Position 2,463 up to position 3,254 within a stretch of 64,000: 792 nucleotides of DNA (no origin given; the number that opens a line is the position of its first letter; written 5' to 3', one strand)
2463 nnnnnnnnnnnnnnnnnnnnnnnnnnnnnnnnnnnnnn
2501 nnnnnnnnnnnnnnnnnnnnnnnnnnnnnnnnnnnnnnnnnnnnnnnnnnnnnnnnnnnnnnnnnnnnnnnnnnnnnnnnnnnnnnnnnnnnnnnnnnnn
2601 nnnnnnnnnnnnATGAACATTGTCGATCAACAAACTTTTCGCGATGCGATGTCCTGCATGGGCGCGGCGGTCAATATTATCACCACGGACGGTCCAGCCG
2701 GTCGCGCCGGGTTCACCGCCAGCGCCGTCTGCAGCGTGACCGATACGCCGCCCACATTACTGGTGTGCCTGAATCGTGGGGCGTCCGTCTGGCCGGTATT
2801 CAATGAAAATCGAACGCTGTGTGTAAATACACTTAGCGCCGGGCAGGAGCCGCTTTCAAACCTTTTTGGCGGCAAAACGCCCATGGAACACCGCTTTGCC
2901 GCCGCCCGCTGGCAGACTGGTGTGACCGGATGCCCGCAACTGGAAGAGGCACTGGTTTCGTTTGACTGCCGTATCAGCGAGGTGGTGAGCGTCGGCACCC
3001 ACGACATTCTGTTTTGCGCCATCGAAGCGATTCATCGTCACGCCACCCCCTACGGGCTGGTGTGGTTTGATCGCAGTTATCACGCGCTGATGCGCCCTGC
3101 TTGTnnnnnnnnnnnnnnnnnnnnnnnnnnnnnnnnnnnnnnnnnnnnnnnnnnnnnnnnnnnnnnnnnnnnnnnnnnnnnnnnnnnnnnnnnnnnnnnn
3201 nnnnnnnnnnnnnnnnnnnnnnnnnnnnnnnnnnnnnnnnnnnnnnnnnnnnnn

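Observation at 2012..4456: Two in-frame amber codons in rutE and rutG, both at positions I recall as Trp codons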

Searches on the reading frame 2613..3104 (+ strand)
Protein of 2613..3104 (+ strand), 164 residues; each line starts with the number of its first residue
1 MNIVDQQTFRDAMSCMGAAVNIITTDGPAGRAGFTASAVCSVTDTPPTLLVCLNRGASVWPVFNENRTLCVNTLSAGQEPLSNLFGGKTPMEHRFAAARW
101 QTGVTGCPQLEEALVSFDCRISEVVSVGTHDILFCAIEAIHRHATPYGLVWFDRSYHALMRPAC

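Call 51: find_encoding_contigs(protein=window:2613-3104:+, flank=4000, max_places=10)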
Protein window:2613-3104:+ (164 aa): 25 contigs read that carry it; 6 places shown.
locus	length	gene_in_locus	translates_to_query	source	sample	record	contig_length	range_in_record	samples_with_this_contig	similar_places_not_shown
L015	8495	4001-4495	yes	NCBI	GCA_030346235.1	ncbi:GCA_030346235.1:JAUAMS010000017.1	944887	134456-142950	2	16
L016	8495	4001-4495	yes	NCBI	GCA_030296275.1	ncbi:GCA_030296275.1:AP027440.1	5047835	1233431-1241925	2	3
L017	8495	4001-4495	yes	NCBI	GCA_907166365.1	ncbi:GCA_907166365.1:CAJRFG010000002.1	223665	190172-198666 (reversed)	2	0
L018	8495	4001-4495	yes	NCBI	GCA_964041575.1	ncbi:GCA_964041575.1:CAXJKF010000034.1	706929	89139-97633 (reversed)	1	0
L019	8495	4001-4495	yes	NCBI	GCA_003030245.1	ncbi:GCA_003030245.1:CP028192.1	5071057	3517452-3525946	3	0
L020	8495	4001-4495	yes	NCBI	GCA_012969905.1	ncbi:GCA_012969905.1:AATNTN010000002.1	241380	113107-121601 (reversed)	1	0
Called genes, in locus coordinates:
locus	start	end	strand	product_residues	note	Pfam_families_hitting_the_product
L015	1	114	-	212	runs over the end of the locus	PF00440:TetR_N, PF08362:TetR_C_3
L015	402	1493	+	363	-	PF00296:Bac_luciferase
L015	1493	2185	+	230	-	PF00857:Isochorismatase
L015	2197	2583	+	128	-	PF01042:Ribonuc_L-PSP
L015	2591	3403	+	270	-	PF00561:Abhydrolase_1, PF12146:Hydrolase_4, PF12697:Abhydrolase_6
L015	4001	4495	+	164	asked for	PF01613:Flavin_Reduct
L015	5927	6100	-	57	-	PF10685:KGG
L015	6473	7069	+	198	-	PF00258:Flavodoxin_1, PF02525:Flavodoxin_2 (weak), PF03358:FMN_red, PF12724:Flavodoxin_5 (faint)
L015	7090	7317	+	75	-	PF13993:YccJ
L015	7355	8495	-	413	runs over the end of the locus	PF00328:His_Phos_2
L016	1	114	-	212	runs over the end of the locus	PF00440:TetR_N, PF08362:TetR_C_3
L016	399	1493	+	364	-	PF00296:Bac_luciferase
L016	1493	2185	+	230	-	PF00857:Isochorismatase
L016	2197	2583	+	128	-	PF01042:Ribonuc_L-PSP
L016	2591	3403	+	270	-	PF00561:Abhydrolase_1, PF12146:Hydrolase_4, PF12697:Abhydrolase_6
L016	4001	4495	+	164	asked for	PF01613:Flavin_Reduct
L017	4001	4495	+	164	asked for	PF01613:Flavin_Reduct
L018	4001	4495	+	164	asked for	PF01613:Flavin_Reduct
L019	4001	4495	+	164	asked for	PF01613:Flavin_Reduct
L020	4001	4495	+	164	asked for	PF01613:Flavin_Reduct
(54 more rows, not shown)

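Call 55: find_encoding_contigs(protein=window:2613-3104:+, flank=10000, max_places=10)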
Protein window:2613-3104:+ (164 aa): 25 contigs read that carry it; 7 places shown.
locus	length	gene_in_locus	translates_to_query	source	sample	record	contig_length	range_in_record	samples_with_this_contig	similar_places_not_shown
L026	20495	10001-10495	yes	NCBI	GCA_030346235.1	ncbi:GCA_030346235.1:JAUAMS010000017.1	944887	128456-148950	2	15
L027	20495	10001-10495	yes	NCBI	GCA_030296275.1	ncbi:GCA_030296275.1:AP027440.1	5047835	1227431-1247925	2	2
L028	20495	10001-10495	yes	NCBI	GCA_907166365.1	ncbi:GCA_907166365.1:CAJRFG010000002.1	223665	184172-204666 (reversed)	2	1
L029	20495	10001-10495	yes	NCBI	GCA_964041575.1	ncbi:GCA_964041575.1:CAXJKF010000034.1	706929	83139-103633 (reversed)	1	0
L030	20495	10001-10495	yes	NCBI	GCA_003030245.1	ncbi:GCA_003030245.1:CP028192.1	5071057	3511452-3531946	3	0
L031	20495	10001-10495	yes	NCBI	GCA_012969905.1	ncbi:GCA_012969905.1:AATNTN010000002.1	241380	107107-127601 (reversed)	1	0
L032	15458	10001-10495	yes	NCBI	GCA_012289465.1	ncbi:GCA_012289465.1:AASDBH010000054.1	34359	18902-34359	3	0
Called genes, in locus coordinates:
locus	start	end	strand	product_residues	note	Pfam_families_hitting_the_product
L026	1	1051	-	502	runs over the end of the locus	PF00474:SSF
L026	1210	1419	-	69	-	-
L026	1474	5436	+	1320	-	PF21775:PutA_1st, PF18327:PRODH, PF14850:Pro_dh-DNA_bdg, PF01619:Pro_dh, PF00171:Aldedh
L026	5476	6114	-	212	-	PF00440:TetR_N, PF08362:TetR_C_3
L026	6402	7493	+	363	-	PF00296:Bac_luciferase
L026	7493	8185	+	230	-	PF00857:Isochorismatase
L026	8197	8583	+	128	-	PF01042:Ribonuc_L-PSP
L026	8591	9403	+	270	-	PF00561:Abhydrolase_1, PF12146:Hydrolase_4, PF12697:Abhydrolase_6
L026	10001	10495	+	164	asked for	PF01613:Flavin_Reduct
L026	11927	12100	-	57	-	PF10685:KGG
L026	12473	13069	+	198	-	PF00258:Flavodoxin_1, PF02525:Flavodoxin_2 (weak), PF03358:FMN_red, PF12724:Flavodoxin_5 (faint)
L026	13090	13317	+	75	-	PF13993:YccJ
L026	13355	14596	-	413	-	PF00328:His_Phos_2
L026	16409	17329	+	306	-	PF00226:DnaJ, PF01556:DnaJ_C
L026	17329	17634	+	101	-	PF13591:MerR_2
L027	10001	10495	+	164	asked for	PF01613:Flavin_Reduct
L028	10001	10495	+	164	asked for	PF01613:Flavin_Reduct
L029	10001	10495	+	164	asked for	PF01613:Flavin_Reduct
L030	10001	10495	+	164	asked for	PF01613:Flavin_Reduct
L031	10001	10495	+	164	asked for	PF01613:Flavin_Reduct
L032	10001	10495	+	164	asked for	PF01613:Flavin_Reduct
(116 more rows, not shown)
